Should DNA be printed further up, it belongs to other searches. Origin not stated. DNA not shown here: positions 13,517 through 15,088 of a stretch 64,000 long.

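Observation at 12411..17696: One MBOAT followed by three tandem, diverged SGNH/DltD-like paralogs: candidate multi-acceptor extracytoplasmic O-acylation system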

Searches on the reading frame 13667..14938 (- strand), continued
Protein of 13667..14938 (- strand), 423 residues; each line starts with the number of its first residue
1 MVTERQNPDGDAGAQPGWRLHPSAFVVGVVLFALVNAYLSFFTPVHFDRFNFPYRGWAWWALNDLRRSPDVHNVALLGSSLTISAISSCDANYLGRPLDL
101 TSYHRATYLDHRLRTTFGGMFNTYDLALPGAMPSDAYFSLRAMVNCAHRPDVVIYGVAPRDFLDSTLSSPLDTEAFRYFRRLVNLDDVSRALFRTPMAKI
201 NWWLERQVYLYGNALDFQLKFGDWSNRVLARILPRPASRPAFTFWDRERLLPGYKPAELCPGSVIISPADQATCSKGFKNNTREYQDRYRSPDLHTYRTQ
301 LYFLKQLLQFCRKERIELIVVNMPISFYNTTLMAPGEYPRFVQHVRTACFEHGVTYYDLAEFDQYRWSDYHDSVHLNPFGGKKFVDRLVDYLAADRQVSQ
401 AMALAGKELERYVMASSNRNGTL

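Call 29: predict_structure(alignment_id=A2)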
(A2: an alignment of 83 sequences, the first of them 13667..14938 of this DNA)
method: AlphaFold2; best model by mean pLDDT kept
length: 423 residues; sequences in the alignment: 83
mean_pLDDT: 92.5   pTM: 0.89
mean pLDDT of the five models: 92.5, 92.3, 91.9, 91.8, 91.6
residues with pLDDT >= 90: 350; 70-90: 45; 50-70: 24; < 50: 4
segments of 3 or more residues with pLDDT < 50: 1-3
pLDDT, mean of each block of 10 residues (from residue 1): 53 56 86 97 95 96 96 98 98 98 98 98 97 97 96 98 89 92 92 91 94 95 91 74 84 90 96 95 95 93 98 98 97 96 98 98 96 98 99 98 98 90 59
secondary structure, 60 per line:
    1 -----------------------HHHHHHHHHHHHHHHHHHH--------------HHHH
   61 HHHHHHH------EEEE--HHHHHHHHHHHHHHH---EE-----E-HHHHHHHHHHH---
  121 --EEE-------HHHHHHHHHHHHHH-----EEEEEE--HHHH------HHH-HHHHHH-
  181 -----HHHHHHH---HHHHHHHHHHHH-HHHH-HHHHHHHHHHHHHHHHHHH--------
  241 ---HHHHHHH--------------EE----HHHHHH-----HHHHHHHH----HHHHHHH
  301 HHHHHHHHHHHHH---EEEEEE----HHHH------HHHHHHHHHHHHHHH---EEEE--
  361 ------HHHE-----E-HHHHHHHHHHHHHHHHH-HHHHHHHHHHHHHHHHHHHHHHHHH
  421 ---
elements in order: H24-42 H57-67 E74-77 H80-94 H107-117 E123-125 H133-146 E152-157 H160-163 H174-179 H186-192 H196-207 H209-212 H214-232 H244-250 H271-276 H282-289 H294-313 E317-322 H327-330 H337-351 E355-358 H378-394 H396-420

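Call 32: fold_search(model_id=the predicted structure, library=pdb)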
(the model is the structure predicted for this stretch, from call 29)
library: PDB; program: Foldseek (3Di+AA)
matches with E <= 10: 1118; with E <= 0.001: 19
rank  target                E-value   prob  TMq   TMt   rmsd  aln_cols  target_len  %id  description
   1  3bma_F                5.6e-06  1.00  0.40  0.43  11.9       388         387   15  Crystal structure of D-alanyl-lipoteichoic acid synthetase from Streptococcus pneumoniae R6 (released 2007-12-25)
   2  6pfx_A                1.4e-05  1.00  0.32  0.35  15.8       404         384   14  D-alanyl transferase DltD from Enterococcus faecium (released 2019-07-03)
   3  3bma_B                1.6e-05  1.00  0.38  0.41  11.9       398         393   14  Crystal structure of D-alanyl-lipoteichoic acid synthetase from Streptococcus pneumoniae R6 (released 2007-12-25)
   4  6pfx_B                2.1e-05  1.00  0.32  0.35  15.8       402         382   14  D-alanyl transferase DltD from Enterococcus faecium (released 2019-07-03)
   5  3bma_C                2.7e-05  1.00  0.37  0.39  12.3       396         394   13  Crystal structure of D-alanyl-lipoteichoic acid synthetase from Streptococcus pneumoniae R6 (released 2007-12-25)
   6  7dxm_B                2.9e-05  1.00  0.39  0.41  14.0       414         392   13  Crystal structure of DltD (released 2021-07-21)
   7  3bma_E                8.1e-05  1.00  0.40  0.42  11.5       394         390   14  Crystal structure of D-alanyl-lipoteichoic acid synthetase from Streptococcus pneumoniae R6 (released 2007-12-25)
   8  7dxm_C                1.6e-04  1.00  0.37  0.40  12.3       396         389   13  Crystal structure of DltD (released 2021-07-21)
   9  3bma_D                1.9e-04  1.00  0.39  0.42  10.9       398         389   13  Crystal structure of D-alanyl-lipoteichoic acid synthetase from Streptococcus pneumoniae R6 (released 2007-12-25)
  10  6o93                  2.3e-04  1.00  0.38  0.41  13.0       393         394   10  D-alanyl transferase DltD from Enterococcus faecalis (released 2019-03-27)
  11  3mil_B                3.9e-04  1.00  0.36  0.60   9.2       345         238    9  Crystal structure of isoamyl acetate-hydrolyzing esterase from Saccharomyces cerevisiae (released 2010-11-24)
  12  3p94_C                4.2e-04  1.00  0.34  0.66  10.0       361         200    9  Crystal structure of a GDSL-like Lipase (BDI_0976) from Parabacteroides distasonis ATCC 8503 at 1.93 A resolution (released 2010-11-03)
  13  8ik1_A                4.6e-04  1.00  0.25  0.46  10.9       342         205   11  EstL5 in complex of PMSF (released 2023-03-29)
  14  4iyj_B                4.9e-04  1.00  0.31  0.57  10.0       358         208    9  Crystal structure of a putative acylhydrolase (BACUNI_03406) from Bacteroides uniformis ATCC 8492 at 1.37 A resolution (released 2013-03-06)
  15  3bma_A                6.1e-04  1.00  0.39  0.42  12.5       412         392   14  Crystal structure of D-alanyl-lipoteichoic acid synthetase from Streptococcus pneumoniae R6 (released 2007-12-25)
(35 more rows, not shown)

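Call 33: search_solved_structures(query=A2, max_evalue=10, show_alignments=3)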
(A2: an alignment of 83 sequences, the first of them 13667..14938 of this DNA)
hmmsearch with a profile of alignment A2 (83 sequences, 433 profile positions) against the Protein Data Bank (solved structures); distinct sequences matched with E-value up to 10: 3.
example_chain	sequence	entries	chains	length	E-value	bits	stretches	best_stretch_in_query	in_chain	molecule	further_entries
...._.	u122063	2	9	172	0.78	11.2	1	303-376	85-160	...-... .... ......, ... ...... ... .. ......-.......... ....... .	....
3fw6_A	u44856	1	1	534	1.8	10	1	38-93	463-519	Cellulase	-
3ii1_A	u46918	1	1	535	1.8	10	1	38-93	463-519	Cellulase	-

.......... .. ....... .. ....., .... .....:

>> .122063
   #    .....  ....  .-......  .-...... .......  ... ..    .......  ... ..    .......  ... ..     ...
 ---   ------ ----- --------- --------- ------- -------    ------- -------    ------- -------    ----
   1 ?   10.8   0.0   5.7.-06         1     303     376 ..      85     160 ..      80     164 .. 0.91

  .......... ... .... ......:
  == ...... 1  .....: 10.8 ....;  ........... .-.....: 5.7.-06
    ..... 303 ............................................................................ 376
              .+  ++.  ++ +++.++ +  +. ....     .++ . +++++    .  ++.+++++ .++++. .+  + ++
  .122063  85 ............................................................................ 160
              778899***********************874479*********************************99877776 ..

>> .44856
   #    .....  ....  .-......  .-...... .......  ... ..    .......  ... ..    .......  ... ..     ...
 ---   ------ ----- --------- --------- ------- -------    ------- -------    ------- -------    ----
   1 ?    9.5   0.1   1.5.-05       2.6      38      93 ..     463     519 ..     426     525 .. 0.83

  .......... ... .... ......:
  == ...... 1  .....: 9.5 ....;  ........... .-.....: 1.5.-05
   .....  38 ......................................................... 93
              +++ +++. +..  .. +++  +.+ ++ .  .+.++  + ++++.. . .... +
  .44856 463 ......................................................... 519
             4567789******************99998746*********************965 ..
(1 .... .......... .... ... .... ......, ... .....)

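Call 40: search_dna_similar(query=window:13667-14938:-, collection=plasmids, mode=protein, max_evalue=0.001, max_rows=25)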
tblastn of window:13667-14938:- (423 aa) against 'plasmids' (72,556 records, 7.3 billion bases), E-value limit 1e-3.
No match.

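Call 44: find_homologous_proteins(query=L024:10808-12019:-, max_evalue=0.001)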
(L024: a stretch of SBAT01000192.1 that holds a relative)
Query L024:10808-12019:- (403 aa): 219 proteins with E <= 0.001 among 8000 candidates; the best 120 are listed.
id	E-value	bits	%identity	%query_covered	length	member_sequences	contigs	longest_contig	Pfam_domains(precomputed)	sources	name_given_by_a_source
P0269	7.4e-244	827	92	99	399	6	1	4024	PF27429.1,PF07611.18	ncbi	-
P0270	1.1e-224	764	87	95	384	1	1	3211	PF27429.1,PF07611.18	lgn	-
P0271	8.3e-223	757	86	95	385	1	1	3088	PF27429.1,PF07611.18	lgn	-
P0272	8.3e-220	748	82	99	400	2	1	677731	PF27429.1,PF07611.18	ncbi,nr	ncbi:MAG: DUF1574 domain-containing protein [Candidatus Obscuribacterales bacterium]|nr:DUF1574 doma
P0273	2.5e-218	743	82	99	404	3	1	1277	PF27429.1,PF07611.18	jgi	-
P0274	8.2e-218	741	82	99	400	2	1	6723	PF27429.1,PF07611.18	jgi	jgi:hypothetical protein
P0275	1.4e-214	730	78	99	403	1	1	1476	PF27429.1,PF07611.18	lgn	-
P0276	2.0e-128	447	51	98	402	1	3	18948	PF27429.1,PF07611.18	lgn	-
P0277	3.4e-128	446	50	97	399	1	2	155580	PF27429.1,PF07611.18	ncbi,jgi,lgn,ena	jgi:hypothetical protein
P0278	3.0e-127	443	51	98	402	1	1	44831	PF27429.1,PF07611.18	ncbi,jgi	jgi:hypothetical protein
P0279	4.1e-126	439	51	96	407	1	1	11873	PF27429.1,PF07611.18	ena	-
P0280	1.5e-119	418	48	98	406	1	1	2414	PF27429.1,PF07611.18,PF04914.19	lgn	-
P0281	8.0e-119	415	47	89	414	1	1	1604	PF27429.1,PF07611.18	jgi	-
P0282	3.3e-115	403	49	89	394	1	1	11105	-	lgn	-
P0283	1.5e-114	401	47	97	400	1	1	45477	PF27429.1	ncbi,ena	-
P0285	1.1e-109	385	47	90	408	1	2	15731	PF27429.1,PF07611.18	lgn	-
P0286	4.2e-105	370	44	93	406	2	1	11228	PF07611.18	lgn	-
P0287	6.2e-105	370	44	96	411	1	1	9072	PF27429.1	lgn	-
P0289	6.1e-104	366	44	100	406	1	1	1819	PF27429.1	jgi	jgi:hypothetical protein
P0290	4.6e-103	363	44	96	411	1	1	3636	PF27429.1,PF07611.18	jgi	jgi:hypothetical protein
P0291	1.3e-102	362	43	95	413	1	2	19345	PF07611.18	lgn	-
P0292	1.6e-101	358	43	96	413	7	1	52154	PF27429.1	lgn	-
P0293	2.3e-101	358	46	88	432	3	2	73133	PF27429.1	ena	-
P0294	4.3e-100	354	43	96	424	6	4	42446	PF27429.1,PF07611.18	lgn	-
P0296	6.8e-99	350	42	96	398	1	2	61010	PF07611.18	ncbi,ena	-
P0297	2.2e-98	348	43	94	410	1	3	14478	PF04914.19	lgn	-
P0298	1.5e-97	345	43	95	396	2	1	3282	PF27429.1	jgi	jgi:hypothetical protein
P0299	4.3e-97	344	41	97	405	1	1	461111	PF27429.1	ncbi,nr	ncbi:MAG: hypothetical protein K2W82_07480 [Candidatus Obscuribacterales bacterium]|nr:hypothetical 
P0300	1.0e-96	342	43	95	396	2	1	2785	PF27429.1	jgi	jgi:hypothetical protein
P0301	1.2e-96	342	43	97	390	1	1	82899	PF07611.18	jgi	jgi:DltD protein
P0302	1.8e-96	342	42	99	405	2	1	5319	PF27429.1,PF07611.18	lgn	-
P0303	1.8e-96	342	43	96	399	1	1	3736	PF27429.1,PF07611.18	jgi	jgi:hypothetical protein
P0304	4.3e-96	340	43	93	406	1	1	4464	PF27429.1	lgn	-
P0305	1.5e-93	332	41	95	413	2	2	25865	PF07611.18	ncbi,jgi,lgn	-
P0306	1.6e-91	325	39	98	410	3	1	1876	PF27429.1,PF07611.18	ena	-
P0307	1.6e-90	322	39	95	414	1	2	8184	PF27429.1,PF07611.18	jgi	-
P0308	9.3e-90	320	39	95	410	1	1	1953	PF07611.18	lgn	-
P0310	3.9e-89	318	38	98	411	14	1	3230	PF07611.18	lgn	-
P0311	7.2e-89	317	41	94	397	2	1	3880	PF27429.1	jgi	jgi:hypothetical protein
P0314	1.0e-84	303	39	93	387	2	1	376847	PF07611.18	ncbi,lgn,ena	-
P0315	1.5e-81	293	40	93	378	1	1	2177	PF07611.18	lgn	-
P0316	1.0e-80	290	38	94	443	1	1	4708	PF07611.18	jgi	-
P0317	1.3e-80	290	39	96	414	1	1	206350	PF07611.18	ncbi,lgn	-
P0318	1.5e-80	289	38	94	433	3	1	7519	PF07611.18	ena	-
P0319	3.3e-80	288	39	91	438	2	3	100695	PF07611.18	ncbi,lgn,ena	-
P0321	2.6e-79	285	36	91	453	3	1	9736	PF07611.18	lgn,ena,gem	-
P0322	2.6e-79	285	39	96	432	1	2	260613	PF07611.18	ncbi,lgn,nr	ncbi:MAG: DUF1574 family protein [Candidatus Melainabacteria bacterium]|nr:DUF1574 family protein [C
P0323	2.8e-79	285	38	92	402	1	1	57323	PF07611.18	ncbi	-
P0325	5.7e-79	284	39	87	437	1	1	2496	PF07611.18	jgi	jgi:hypothetical protein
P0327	1.4e-78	283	38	97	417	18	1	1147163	PF07611.18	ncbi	ncbi:MAG: DUF1574 family protein [Candidatus Obscuribacterales bacterium]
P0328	1.4e-78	283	38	96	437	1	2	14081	PF07611.18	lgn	-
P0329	1.5e-78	283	39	96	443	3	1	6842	PF07611.18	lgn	-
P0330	1.5e-78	283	38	96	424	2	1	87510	PF07611.18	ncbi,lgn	ncbi:hypothetical protein BH11CYA1_BH11CYA1_05950 [soil metagenome]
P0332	2.3e-78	282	44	89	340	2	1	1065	PF27429.1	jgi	jgi:hypothetical protein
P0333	3.8e-78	281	38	97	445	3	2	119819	PF07611.18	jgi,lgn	jgi:hypothetical protein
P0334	2.9e-77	278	37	94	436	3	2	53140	PF07611.18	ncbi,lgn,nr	ncbi:MAG: DUF1574 family protein [Cyanobacteria bacterium SZAS LIN-2]|nr:DUF1574 family protein [Cya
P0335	9.7e-77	277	38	96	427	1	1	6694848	PF27429.1,PF07611.18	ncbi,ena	-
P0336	1.6e-76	276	38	97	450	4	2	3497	PF07611.18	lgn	-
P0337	1.9e-76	276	38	93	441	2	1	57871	PF07611.18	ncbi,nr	ncbi:MAG: DUF1574 domain-containing protein [Cyanobacteria bacterium REEB67]|nr:DUF1574 domain-conta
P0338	2.3e-76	276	39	93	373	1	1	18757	PF07611.18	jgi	jgi:hypothetical protein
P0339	3.9e-76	275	37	97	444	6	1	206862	PF07611.18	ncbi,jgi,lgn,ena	ncbi:MAG: DUF1574 family protein [Candidatus Obscuribacterales bacterium]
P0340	5.8e-76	274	37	98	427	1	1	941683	PF27429.1,PF07611.18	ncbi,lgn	-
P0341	6.3e-76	274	38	87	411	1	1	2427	PF07611.18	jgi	jgi:hypothetical protein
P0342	8.0e-76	274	37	98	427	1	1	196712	PF07611.18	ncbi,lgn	-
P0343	9.1e-76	274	36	95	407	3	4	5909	PF07611.18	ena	-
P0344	9.5e-76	273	40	90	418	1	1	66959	PF07611.18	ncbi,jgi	jgi:hypothetical protein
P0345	1.9e-75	273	37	98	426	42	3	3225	PF27429.1,PF07611.18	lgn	-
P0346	2.2e-75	272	37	99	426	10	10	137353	PF27429.1,PF07611.18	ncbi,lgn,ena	-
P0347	3.5e-75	272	38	91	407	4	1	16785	PF07611.18,PF04914.19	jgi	-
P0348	1.0e-74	270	35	93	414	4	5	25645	PF07611.18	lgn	-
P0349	1.6e-74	269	37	96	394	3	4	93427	PF27429.1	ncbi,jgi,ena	jgi:hypothetical protein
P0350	8.0e-74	267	38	93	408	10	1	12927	PF27429.1,PF07611.18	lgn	-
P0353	6.6e-73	264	37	96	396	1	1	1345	PF27429.1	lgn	-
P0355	3.9e-70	255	36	94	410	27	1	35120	PF07611.18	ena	-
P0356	2.4e-69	252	36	98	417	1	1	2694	PF07611.18,PF04914.19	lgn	-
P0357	1.3e-65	240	34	96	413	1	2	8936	PF07611.18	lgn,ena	-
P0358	4.0e-60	222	33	95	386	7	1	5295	PF27429.1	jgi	-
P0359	9.4e-60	221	33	93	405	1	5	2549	PF27429.1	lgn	-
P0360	1.7e-59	220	33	94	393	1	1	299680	PF27429.1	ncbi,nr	ncbi:MAG: hypothetical protein JST89_18115 [Cyanobacteria bacterium SZAS-4]|nr:hypothetical protein 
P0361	1.8e-59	220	33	94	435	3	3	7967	PF27429.1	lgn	-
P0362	3.3e-59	219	33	96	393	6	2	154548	PF27429.1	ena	-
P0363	1.1e-58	217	33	94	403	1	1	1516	PF27429.1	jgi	jgi:hypothetical protein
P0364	2.1e-58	216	32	92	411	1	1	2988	PF27429.1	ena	-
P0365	6.3e-58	215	32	92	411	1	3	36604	PF27429.1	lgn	-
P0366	1.7e-57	213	32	96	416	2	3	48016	PF27429.1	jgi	jgi:hypothetical protein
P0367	5.1e-57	212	33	94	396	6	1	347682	PF27429.1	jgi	jgi:hypothetical protein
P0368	4.8e-56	209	31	94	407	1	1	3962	PF27429.1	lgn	-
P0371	3.3e-41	160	29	96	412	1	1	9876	PF27429.1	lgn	-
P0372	1.2e-37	148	30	86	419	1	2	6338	PF27429.1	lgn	-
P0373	3.3e-37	147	28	94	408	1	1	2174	PF27429.1,PF07611.18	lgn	-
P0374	4.4e-37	146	29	85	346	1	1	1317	PF27429.1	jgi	jgi:hypothetical protein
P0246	1.2e-35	142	28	96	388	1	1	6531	PF27429.1,PF07611.18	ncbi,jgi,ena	jgi:hypothetical protein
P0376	4.5e-34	136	31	94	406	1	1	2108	PF27429.1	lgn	-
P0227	2.5e-33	134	29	84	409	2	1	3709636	-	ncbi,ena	-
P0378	4.4e-33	133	27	92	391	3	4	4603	PF07611.18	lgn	-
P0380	1.7e-32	131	27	93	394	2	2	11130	PF27429.1,PF07611.18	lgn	-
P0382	2.3e-32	131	28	97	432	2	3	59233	PF27429.1,PF07611.18,PF04914.19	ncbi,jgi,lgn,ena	jgi:hypothetical protein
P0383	4.4e-32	130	30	85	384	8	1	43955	PF07611.18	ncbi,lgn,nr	ncbi:MAG: hypothetical protein KC777_25335 [Cyanobacteria bacterium HKST-UBA02]|nr:hypothetical prot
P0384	3.4e-31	127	27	89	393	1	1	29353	PF07611.18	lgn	-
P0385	5.8e-31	126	26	91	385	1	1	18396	PF07611.18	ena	-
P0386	5.8e-31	126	28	94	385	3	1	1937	PF07611.18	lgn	-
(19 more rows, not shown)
